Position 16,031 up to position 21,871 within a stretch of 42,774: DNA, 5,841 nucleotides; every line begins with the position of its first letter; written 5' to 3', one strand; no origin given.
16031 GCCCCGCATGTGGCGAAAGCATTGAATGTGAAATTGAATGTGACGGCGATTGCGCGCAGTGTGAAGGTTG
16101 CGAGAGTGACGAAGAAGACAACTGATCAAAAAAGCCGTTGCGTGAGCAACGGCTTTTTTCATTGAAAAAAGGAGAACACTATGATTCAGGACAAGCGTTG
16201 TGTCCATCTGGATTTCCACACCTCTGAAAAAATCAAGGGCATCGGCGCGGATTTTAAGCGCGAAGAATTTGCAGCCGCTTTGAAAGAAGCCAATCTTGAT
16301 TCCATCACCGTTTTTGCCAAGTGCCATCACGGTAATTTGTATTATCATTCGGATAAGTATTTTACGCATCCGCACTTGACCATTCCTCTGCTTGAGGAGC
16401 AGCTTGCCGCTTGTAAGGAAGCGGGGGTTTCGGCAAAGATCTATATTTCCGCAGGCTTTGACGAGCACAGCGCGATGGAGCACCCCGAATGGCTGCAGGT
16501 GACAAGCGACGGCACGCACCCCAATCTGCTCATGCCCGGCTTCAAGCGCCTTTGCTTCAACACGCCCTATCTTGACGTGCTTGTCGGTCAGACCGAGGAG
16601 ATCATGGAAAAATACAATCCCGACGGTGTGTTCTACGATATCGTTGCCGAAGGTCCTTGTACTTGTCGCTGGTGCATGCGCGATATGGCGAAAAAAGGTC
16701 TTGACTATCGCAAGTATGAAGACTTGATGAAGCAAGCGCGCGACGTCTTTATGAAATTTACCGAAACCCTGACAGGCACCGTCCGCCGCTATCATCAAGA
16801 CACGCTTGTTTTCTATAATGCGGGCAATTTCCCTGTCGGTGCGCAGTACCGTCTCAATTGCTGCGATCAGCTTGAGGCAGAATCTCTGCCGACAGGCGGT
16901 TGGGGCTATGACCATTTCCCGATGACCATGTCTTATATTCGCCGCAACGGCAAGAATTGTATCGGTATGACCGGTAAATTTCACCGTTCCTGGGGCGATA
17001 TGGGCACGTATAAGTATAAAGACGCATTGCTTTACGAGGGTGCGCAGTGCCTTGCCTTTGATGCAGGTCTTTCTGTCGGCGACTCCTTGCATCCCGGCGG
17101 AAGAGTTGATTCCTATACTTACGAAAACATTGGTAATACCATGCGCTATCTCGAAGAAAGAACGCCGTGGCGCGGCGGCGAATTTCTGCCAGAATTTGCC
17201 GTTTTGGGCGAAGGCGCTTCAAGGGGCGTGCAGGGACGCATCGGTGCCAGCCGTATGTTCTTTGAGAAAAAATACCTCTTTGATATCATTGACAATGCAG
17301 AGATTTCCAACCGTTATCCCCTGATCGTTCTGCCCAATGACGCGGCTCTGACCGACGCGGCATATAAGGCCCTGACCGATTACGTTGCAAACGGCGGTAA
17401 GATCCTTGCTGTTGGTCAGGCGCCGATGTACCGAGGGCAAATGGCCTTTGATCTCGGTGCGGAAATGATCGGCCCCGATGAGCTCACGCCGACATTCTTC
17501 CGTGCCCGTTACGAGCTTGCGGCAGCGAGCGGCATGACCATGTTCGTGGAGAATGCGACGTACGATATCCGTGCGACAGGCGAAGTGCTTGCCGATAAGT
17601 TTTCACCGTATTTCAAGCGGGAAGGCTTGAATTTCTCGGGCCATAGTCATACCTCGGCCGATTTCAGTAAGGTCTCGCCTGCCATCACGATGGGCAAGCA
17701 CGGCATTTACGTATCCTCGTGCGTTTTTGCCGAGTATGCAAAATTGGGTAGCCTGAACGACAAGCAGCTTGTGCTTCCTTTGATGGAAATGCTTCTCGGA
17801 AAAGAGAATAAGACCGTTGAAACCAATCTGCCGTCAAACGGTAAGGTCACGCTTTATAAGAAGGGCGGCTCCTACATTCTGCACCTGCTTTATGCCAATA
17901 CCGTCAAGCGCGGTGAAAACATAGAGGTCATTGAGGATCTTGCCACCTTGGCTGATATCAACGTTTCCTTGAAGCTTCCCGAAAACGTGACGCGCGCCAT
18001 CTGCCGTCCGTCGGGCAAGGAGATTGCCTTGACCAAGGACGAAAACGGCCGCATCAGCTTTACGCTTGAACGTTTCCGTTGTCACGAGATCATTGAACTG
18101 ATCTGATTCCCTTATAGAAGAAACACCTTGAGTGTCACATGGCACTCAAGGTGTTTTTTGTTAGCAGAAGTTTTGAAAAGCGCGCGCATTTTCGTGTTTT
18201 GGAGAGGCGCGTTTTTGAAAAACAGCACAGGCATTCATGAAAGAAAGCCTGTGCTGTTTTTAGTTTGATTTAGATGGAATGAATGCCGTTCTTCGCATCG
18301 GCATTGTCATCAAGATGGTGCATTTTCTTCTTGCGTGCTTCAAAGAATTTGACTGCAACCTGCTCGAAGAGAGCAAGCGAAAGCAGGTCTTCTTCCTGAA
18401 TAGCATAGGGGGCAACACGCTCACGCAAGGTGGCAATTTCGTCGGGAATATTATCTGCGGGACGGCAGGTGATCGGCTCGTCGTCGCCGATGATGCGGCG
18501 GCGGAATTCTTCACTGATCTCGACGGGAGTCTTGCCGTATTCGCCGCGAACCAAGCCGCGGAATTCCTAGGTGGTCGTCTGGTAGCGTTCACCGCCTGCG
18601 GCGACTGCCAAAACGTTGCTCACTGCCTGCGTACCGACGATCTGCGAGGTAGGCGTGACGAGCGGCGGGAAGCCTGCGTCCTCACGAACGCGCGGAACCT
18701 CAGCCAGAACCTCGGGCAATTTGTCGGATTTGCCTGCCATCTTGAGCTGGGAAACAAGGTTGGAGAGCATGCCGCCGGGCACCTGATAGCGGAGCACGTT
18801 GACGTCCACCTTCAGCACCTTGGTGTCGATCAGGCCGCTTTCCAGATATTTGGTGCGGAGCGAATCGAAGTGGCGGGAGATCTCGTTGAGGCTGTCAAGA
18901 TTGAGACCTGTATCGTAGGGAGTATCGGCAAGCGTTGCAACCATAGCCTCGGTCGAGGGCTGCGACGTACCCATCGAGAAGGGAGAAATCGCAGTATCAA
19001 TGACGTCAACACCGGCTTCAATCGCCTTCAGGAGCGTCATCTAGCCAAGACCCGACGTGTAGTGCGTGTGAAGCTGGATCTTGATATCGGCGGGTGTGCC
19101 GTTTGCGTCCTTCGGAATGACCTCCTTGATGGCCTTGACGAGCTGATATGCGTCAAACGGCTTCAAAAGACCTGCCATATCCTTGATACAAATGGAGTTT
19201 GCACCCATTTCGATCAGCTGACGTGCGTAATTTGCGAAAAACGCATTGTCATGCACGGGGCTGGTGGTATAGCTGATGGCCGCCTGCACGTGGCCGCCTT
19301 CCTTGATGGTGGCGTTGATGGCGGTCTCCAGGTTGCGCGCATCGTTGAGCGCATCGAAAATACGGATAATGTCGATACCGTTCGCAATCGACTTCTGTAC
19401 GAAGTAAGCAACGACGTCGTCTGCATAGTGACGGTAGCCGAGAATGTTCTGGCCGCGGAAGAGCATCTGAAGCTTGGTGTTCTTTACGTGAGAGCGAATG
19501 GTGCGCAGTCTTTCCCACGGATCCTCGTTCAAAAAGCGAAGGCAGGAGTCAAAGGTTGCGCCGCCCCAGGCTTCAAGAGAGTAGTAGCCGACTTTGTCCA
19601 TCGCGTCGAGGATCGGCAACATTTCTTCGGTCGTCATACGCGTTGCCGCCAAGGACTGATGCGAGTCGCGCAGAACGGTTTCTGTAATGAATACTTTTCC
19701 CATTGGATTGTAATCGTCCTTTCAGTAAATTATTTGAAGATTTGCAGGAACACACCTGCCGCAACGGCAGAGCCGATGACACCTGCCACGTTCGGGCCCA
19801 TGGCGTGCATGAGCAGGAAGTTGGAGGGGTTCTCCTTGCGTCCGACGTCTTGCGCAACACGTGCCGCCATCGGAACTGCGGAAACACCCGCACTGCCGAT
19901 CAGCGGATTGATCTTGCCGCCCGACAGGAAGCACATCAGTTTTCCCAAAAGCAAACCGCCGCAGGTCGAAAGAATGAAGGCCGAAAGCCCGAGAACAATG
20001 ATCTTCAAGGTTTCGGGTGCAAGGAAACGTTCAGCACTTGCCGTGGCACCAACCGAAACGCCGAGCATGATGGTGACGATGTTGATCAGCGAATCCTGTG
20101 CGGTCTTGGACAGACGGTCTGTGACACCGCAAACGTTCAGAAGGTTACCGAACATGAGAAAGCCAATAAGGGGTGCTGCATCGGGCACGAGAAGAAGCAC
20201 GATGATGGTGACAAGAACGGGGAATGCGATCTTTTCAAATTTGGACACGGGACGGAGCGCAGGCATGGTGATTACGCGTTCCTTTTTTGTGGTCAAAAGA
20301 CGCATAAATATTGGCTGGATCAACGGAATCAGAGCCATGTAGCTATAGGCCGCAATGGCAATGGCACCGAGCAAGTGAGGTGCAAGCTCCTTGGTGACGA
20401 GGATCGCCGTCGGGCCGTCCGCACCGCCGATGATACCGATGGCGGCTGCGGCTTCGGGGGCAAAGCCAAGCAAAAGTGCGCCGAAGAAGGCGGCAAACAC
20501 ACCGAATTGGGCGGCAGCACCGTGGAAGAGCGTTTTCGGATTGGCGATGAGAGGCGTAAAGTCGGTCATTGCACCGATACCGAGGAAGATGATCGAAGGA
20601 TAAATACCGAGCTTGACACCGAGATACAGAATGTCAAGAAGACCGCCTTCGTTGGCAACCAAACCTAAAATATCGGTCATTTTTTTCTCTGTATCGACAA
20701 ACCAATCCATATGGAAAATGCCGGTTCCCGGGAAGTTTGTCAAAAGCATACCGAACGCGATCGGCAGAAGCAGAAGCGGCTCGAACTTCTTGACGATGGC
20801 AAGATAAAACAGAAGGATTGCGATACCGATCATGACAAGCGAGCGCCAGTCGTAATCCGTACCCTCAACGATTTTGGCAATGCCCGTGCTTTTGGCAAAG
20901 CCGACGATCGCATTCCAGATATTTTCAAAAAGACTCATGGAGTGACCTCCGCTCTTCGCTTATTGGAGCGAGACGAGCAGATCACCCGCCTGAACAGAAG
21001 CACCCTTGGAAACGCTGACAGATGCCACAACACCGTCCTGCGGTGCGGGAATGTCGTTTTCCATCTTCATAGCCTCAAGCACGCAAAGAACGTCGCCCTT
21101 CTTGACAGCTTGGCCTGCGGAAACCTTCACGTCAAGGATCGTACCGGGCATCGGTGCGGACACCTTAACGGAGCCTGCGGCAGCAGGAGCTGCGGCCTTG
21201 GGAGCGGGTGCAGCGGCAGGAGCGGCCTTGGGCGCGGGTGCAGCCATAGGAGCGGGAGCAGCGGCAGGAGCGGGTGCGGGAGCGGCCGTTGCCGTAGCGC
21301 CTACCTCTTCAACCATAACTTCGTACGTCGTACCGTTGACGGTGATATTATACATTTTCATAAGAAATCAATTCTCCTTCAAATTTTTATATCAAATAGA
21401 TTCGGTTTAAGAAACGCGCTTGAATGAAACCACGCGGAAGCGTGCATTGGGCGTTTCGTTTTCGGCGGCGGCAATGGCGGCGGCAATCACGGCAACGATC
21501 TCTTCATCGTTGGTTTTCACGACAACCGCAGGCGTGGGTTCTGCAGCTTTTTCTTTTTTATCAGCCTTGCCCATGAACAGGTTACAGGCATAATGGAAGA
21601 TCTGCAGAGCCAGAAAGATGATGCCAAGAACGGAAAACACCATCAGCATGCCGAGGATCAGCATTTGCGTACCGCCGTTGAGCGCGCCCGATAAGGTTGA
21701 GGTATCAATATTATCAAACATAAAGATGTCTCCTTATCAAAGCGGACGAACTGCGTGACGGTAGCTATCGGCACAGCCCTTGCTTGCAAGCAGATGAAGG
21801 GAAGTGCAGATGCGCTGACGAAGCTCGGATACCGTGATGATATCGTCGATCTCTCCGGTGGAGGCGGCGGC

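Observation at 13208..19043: All three internal stops in conserved genes are TAG, and TAG is almost unused as a terminator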

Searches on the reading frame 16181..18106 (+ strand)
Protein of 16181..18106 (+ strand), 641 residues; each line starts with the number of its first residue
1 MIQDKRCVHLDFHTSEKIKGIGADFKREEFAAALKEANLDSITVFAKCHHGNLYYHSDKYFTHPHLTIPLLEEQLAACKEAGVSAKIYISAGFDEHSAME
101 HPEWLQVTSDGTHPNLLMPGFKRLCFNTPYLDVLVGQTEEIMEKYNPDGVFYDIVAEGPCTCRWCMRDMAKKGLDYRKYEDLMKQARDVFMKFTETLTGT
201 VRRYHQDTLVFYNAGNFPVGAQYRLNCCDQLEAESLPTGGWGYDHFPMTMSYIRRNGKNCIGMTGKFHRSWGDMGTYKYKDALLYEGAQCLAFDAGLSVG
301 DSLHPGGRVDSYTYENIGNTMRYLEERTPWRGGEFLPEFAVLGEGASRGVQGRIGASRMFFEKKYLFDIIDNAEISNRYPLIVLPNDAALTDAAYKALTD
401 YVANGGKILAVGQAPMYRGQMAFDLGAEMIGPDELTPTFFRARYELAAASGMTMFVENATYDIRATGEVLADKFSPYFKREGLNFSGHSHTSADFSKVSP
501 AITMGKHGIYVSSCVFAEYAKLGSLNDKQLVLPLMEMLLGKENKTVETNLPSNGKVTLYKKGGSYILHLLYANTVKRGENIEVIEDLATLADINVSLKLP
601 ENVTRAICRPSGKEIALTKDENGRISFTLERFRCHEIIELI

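Call 8: find_encoding_contigs(protein=window:16181-18106:+, flank=10000, max_places=6)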
Protein window:16181-18106:+ (641 aa): no gene with exactly this product is on record in the collection.

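Call 12: search_protein_families(library=pfam, proteins=[window:16181-18106:+])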
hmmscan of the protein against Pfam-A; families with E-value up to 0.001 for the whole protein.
window:16181-18106:+ (641 aa): 4 families
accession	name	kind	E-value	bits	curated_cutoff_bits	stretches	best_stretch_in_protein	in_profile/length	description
PF14871.12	GHL6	-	4e-30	105.2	35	1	28-154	3-132/132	Hypothetical glycosyl hydrolase 6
PF09822.16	ABC_transp_aux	-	0.00044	20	34.7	0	370-414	36-82/288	ABC-type uncharacterized transport system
PF01120.23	Alpha_L_fucos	-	0.00053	20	25.2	1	24-177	93-217/345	Alpha-L-fucosidase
PF08532.16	Glyco_hydro_42M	-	0.00077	19.5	25.8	0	367-409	46-88/207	Beta-galactosidase trimerisation domain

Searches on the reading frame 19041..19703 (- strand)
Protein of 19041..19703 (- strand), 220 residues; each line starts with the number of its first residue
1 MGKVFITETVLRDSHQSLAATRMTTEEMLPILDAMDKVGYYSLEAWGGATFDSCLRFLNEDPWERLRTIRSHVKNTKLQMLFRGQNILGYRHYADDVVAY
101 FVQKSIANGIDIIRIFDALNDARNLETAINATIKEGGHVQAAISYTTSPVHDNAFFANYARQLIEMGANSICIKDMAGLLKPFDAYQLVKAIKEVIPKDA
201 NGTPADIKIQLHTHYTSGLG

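Call 33: find_encoding_contigs(protein=window:19041-19703:-, flank=10000, max_places=10)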
Protein window:19041-19703:- (220 aa): no gene with exactly this product is on record in the collection.

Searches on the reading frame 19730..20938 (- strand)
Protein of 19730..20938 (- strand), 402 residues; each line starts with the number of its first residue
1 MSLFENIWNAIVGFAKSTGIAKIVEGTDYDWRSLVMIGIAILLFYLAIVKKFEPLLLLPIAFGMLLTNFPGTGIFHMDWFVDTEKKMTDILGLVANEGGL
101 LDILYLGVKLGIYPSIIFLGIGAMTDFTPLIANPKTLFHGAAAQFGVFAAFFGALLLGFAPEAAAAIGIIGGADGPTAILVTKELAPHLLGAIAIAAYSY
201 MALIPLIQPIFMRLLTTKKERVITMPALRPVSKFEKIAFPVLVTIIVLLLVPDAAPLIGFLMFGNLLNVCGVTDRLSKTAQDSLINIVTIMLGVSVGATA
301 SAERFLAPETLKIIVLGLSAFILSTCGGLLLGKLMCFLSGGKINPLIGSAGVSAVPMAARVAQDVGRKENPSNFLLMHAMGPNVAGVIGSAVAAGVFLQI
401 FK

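Call 12: search_protein_families(library=pfam, proteins=[window:19730-20938:-])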
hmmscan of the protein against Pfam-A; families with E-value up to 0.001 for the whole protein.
window:19730-20938:- (402 aa): 1 family
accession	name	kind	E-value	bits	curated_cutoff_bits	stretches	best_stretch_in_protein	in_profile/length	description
PF03977.18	OAD_beta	-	1.4e-155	518.1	31.6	1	33-401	2-349/349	Na+-transporting oxaloacetate decarboxylase beta subunit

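Call 34: find_encoding_contigs(protein=window:19730-20938:-, flank=10000, max_places=10)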
Protein window:19730-20938:- (402 aa): no gene with exactly this product is on record in the collection.

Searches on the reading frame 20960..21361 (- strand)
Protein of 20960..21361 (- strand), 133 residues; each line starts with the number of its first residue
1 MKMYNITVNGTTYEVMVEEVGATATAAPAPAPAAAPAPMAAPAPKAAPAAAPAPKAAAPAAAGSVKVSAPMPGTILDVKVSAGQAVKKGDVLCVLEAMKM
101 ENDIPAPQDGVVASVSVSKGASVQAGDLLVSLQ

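Call 21: search_protein_families(library=pfam, proteins=[window:20960-21361:-], max_evalue=0.01)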
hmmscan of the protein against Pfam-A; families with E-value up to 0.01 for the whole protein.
window:20960-21361:- (133 aa): 6 families
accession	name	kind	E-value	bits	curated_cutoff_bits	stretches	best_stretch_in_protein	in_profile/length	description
PF00364.28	Biotin_lipoyl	-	9.1e-23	80.3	22.1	1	66-132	2-73/73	Biotin-requiring enzyme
PF13533.13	Biotin_lipoyl_2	-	1.6e-15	56.9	29.8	2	65-95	1-31/32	Biotin-lipoyl like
PF13437.12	HlyD_3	-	1e-08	36.3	22.2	1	104-132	2-30/106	HlyD family secretion protein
PF16576.10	HlyD_D23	-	6.9e-07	29.2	30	0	63-96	107-140/214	Barrel-sandwich domain of CusB or HlyD membrane-fusion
PF01597.25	GCV_H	-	0.0017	18.6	22.2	1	67-115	25-74/122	Glycine cleavage H-protein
PF03793.24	PASTA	-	0.0042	17.5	23.2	0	67-91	32-57/64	PASTA domain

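Call 51: find_encoding_contigs(protein=window:20960-21361:-, flank=10000, max_places=10)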
Protein window:20960-21361:- (133 aa): 5 contigs read that carry it; 5 places shown.
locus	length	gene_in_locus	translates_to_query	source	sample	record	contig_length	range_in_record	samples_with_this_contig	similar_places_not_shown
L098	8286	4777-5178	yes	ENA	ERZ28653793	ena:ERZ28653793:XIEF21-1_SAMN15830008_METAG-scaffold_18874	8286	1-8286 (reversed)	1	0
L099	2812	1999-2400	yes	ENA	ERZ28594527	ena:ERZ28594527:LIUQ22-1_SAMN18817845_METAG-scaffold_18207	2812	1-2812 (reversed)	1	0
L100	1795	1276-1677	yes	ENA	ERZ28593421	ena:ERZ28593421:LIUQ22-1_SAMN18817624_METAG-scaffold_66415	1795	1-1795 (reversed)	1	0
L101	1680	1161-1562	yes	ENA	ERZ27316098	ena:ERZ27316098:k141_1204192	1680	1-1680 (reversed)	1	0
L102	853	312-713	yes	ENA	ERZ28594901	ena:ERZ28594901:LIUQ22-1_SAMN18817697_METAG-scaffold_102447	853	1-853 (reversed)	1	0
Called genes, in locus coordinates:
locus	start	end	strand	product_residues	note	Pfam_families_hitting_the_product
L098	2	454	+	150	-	?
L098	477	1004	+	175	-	PF05683:Fumerase_C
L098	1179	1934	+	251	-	-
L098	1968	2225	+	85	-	-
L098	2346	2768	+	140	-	PF03332:PMM (weak)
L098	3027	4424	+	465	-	-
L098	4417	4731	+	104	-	PF04277:OAD_gamma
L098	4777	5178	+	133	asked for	-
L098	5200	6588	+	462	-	-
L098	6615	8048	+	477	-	PF00682:HMGL-like, PF02436:PYC_OADA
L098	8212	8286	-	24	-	?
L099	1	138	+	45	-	?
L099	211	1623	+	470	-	PF01039:Carboxyl_trans, PF03255:ACCA (faint)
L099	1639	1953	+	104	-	PF04277:OAD_gamma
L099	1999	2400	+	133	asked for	-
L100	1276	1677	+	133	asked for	-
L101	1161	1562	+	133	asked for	-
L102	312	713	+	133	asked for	-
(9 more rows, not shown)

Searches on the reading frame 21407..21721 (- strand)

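Call 13: search_protein_families(library=pfam, proteins=[window:21407-21721:-])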
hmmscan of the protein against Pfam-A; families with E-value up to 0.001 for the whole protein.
window:21407-21721:- (104 aa): 1 family
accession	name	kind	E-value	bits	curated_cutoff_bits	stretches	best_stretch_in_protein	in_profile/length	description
PF04277.18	OAD_gamma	-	8.9e-17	62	27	1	17-86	3-75/76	Oxaloacetate decarboxylase, gamma chain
